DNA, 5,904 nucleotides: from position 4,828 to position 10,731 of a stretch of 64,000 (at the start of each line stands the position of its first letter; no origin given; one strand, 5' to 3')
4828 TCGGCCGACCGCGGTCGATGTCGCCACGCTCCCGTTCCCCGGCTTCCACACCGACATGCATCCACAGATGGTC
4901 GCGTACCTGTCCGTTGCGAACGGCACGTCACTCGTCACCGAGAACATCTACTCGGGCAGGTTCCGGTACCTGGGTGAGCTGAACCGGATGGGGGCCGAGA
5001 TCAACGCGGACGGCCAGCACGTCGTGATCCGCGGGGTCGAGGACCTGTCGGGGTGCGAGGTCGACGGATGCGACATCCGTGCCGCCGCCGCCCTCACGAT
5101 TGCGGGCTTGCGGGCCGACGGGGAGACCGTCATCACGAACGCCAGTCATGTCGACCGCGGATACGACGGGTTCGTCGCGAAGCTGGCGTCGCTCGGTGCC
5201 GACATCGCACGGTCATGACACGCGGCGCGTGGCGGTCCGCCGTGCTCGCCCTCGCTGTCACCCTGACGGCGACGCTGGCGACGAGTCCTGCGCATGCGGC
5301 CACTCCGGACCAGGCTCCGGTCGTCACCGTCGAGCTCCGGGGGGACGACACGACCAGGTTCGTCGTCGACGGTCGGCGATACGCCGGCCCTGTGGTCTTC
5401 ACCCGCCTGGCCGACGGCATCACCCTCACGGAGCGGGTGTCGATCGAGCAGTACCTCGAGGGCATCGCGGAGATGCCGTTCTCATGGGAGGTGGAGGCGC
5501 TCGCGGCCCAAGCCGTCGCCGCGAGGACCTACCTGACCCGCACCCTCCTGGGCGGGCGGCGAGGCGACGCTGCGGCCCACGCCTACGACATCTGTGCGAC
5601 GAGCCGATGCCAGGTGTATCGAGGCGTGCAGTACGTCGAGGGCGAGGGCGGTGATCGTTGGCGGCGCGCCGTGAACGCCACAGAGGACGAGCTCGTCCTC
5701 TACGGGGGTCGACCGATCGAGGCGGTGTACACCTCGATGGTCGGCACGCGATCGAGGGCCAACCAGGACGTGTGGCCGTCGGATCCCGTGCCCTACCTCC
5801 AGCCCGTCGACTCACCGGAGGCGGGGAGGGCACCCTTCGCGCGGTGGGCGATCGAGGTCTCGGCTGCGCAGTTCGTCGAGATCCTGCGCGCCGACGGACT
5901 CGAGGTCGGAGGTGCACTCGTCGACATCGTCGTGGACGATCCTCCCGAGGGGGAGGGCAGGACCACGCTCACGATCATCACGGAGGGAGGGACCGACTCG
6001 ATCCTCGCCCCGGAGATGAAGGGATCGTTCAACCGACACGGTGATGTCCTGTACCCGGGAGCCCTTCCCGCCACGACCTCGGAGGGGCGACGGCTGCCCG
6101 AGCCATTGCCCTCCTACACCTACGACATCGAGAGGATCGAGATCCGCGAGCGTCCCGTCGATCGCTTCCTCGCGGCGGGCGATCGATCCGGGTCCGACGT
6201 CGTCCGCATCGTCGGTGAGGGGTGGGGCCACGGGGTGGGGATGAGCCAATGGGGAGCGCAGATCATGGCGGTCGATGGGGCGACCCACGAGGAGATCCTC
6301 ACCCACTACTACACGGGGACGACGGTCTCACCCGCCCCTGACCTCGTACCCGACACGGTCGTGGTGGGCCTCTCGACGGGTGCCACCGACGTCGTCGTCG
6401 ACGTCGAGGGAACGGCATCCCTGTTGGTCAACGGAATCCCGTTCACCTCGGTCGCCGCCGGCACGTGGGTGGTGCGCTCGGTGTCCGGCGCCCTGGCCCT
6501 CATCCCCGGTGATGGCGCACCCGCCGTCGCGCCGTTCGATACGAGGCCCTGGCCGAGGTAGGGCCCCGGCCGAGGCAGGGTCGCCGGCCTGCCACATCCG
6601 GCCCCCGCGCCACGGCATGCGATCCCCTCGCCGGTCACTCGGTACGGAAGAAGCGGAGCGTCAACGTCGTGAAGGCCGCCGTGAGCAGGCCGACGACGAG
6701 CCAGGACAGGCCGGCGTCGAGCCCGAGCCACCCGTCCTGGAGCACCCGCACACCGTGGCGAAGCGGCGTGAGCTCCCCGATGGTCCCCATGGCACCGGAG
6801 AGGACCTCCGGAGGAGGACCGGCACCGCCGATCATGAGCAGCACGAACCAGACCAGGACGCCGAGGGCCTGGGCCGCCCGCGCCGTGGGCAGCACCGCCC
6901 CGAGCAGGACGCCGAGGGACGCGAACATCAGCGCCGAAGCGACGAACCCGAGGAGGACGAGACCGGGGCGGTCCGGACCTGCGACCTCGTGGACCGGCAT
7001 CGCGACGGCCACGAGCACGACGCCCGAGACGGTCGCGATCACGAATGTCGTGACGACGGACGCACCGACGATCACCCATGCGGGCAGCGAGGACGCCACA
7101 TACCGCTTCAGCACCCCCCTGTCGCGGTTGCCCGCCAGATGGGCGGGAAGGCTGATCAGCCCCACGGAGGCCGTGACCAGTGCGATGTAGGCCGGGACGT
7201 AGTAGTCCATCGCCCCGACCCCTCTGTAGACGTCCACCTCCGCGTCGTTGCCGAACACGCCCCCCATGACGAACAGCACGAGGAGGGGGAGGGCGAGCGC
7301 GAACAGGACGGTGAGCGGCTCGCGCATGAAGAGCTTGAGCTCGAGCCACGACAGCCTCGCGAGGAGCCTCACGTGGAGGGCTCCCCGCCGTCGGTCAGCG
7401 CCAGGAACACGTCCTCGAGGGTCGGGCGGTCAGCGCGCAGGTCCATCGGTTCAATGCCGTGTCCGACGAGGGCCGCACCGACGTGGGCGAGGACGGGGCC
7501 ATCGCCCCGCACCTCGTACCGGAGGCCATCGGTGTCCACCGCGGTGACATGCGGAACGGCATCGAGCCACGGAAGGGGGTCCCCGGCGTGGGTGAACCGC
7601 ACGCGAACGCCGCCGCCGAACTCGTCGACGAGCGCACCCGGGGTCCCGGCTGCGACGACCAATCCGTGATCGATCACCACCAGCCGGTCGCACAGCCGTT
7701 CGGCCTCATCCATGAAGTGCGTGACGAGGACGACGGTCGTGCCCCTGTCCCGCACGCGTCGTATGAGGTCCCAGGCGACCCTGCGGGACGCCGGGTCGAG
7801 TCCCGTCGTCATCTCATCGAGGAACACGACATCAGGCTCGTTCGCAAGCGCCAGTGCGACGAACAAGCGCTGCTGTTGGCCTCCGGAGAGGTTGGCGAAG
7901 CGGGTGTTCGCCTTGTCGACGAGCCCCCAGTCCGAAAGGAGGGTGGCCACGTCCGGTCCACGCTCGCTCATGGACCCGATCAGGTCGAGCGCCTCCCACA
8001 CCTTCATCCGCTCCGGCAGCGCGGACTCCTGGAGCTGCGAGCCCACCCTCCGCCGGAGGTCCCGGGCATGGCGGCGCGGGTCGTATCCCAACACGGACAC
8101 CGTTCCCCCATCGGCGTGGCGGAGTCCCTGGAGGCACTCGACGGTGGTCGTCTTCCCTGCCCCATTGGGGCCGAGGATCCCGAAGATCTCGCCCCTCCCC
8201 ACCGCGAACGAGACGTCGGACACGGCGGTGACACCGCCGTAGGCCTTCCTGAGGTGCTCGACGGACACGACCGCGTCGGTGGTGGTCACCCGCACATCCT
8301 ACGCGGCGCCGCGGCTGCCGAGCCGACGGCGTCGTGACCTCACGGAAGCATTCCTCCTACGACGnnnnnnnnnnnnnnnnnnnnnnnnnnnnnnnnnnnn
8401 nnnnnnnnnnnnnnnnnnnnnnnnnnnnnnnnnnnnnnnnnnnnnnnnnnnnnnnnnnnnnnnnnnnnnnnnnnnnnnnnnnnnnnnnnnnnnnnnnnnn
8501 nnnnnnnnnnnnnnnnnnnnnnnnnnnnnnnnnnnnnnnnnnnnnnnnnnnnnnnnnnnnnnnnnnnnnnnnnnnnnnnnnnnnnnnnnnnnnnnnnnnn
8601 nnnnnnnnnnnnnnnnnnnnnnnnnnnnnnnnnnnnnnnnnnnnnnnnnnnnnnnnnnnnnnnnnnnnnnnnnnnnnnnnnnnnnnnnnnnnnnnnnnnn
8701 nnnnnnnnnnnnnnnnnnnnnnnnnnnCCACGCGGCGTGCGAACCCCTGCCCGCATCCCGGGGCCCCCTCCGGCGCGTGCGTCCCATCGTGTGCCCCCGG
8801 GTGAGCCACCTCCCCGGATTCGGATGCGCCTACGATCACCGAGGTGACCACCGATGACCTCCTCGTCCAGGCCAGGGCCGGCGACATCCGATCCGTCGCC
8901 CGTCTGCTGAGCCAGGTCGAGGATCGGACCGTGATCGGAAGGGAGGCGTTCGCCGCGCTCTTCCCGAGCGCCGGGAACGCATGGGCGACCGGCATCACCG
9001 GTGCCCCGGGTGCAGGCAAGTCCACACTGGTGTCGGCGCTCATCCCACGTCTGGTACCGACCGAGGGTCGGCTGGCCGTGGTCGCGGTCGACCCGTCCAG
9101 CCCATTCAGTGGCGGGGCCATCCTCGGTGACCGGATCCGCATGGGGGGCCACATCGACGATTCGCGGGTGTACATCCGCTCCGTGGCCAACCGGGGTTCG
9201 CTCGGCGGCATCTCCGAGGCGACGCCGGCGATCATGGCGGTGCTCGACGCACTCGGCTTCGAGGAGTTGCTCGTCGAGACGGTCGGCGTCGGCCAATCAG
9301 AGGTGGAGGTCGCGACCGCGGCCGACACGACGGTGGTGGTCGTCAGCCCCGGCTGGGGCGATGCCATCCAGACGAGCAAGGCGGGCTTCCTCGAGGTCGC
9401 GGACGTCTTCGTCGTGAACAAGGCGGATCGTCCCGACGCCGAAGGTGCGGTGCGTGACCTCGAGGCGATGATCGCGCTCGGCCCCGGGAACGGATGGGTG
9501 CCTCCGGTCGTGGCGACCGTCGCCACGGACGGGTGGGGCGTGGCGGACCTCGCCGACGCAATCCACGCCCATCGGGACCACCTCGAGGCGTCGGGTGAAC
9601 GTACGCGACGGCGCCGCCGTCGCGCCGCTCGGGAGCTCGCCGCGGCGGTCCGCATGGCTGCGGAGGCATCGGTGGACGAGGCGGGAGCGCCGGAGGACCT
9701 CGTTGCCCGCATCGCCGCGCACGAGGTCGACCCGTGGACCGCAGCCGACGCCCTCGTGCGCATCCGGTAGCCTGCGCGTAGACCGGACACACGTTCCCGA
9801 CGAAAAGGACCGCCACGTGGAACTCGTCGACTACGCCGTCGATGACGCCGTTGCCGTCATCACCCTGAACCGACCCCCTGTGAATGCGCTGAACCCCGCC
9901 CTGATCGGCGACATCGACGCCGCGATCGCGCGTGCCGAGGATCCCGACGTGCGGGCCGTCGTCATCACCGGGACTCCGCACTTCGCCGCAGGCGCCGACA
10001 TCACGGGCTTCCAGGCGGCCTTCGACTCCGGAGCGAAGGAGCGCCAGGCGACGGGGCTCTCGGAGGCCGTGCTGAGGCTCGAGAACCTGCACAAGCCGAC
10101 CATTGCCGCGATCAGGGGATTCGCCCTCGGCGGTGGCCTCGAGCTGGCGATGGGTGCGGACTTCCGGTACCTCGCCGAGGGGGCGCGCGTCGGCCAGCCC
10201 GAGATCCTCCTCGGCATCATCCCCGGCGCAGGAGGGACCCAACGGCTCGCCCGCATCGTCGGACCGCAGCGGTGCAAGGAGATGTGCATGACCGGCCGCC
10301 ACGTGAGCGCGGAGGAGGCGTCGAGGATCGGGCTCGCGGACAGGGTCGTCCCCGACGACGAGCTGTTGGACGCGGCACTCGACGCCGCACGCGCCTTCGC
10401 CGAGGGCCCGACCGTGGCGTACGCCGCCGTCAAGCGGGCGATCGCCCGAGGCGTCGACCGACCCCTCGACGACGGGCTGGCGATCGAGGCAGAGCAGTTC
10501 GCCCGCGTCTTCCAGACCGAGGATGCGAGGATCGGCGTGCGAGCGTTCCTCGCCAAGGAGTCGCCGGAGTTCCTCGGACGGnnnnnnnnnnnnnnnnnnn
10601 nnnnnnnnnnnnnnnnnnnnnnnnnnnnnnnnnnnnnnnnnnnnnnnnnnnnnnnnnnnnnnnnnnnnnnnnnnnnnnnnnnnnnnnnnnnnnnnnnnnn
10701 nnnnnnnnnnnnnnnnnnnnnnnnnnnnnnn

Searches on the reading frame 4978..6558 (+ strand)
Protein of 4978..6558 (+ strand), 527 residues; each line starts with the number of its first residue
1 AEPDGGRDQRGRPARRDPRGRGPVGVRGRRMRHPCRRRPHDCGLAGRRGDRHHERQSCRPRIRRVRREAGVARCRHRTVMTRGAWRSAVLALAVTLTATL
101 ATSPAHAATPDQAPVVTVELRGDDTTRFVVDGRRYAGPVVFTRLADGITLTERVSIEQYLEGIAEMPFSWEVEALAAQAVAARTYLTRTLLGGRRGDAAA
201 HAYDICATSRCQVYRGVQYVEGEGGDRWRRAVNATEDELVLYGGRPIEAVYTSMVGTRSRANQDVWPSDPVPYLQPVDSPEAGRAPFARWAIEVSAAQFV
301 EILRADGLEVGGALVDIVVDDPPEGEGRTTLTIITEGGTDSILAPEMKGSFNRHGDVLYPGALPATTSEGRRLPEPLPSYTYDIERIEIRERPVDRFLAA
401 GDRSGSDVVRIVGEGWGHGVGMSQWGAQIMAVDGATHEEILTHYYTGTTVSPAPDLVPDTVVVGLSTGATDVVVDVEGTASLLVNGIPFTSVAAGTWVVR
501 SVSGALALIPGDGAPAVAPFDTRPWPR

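Call 51: search_protein_families(library=pfam, proteins=[window:4978-6558:+], max_evalue=0.001)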
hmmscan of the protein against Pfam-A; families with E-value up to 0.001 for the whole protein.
window:4978-6558:+ (527 aa): 1 family
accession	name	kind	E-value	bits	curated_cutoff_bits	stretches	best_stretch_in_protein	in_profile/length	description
PF08486.15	SpoIID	-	4e-21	75.9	23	1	147-242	4-97/97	Stage II sporulation protein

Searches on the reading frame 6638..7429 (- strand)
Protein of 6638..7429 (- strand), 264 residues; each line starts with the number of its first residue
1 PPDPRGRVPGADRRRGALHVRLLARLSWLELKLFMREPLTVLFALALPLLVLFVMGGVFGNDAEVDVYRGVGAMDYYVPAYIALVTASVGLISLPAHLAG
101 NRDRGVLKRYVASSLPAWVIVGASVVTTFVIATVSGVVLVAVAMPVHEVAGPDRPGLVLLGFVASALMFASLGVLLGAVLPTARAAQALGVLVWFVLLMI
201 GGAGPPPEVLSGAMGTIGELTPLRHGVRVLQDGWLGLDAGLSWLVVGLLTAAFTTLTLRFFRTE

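Call 51: search_protein_families(library=pfam, proteins=[window:6638-7429:-], max_evalue=0.001)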
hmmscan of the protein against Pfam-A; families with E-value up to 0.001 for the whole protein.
window:6638-7429:- (264 aa): 2 families
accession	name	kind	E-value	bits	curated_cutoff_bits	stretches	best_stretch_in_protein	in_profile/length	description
PF01061.29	ABC2_membrane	-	2.9e-22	79.7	26.9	1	25-231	5-207/211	ABC-2 type transporter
PF12698.13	ABC2_membrane_3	-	4.2e-13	49.6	31.6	1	72-258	159-346/347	ABC-2 family transporter protein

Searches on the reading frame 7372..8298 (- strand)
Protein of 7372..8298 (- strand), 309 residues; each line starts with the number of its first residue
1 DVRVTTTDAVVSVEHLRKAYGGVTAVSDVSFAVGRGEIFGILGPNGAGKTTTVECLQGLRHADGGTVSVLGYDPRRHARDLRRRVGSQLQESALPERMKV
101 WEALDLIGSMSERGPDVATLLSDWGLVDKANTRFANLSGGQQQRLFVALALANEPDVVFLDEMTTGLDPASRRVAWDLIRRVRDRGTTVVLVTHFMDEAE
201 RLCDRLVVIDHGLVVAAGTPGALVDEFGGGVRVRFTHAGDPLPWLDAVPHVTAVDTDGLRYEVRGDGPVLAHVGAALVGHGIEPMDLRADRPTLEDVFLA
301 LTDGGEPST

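Call 19: search_protein_families(library=pfam, proteins=[window:7372-8298:-], max_evalue=0.0001)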
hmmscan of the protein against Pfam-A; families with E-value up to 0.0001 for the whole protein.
window:7372-8298:- (309 aa): 4 families
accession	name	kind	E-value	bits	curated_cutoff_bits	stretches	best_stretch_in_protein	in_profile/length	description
PF00005.33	ABC_tran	-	3.3e-28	99.4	25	1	27-164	2-136/137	ABC transporter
PF13304.12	AAA_21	-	1.5e-12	48.6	27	1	115-194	198-298/304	AAA domain, putative AbiEii toxin, Type IV TA system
PF13604.12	AAA_30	-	3.3e-05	24.2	27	0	37-192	19-122/191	AAA domain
PF02463.25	SMC_N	-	5.8e-05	23.1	40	0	119-206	125-208/220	RecF/RecN/SMC N terminal domain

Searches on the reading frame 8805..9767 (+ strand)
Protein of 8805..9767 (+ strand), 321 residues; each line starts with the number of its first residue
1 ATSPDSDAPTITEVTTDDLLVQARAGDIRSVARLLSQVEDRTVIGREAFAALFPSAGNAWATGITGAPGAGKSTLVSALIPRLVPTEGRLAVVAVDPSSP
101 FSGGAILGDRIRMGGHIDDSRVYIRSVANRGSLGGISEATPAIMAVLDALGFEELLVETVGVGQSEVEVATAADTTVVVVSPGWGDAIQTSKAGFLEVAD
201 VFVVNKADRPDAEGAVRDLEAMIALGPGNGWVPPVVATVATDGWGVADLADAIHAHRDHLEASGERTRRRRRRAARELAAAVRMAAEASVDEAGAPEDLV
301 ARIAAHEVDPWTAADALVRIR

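Call 18: search_protein_families(library=pfam, proteins=[window:8805-9767:+], max_evalue=0.0001)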
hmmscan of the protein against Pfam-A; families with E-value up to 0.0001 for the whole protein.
window:8805-9767:+ (321 aa): 2 families
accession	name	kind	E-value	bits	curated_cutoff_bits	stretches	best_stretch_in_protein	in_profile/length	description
PF03308.22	MeaB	-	8.2e-83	278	23.1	1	32-288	2-266/273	Methylmalonyl Co-A mutase-associated GTPase MeaB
PF02492.25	cobW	-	6.6e-08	32.8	20.7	1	61-221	2-167/180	CobW/HypB/UreG, nucleotide-binding domain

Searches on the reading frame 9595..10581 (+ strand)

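Call 18: search_protein_families(library=pfam, proteins=[window:9595-10581:+], max_evalue=0.0001)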
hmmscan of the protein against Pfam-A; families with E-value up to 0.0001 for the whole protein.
window:9595-10581:+ (329 aa): 2 families
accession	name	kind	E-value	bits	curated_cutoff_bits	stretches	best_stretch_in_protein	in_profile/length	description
PF00378.25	ECH_1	-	1.7e-64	218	27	1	84-327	4-249/251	Enoyl-CoA hydratase/isomerase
PF16113.10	ECH_2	-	3.9e-31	109.2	27.2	1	87-258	2-178/335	Enoyl-CoA hydratase/isomerase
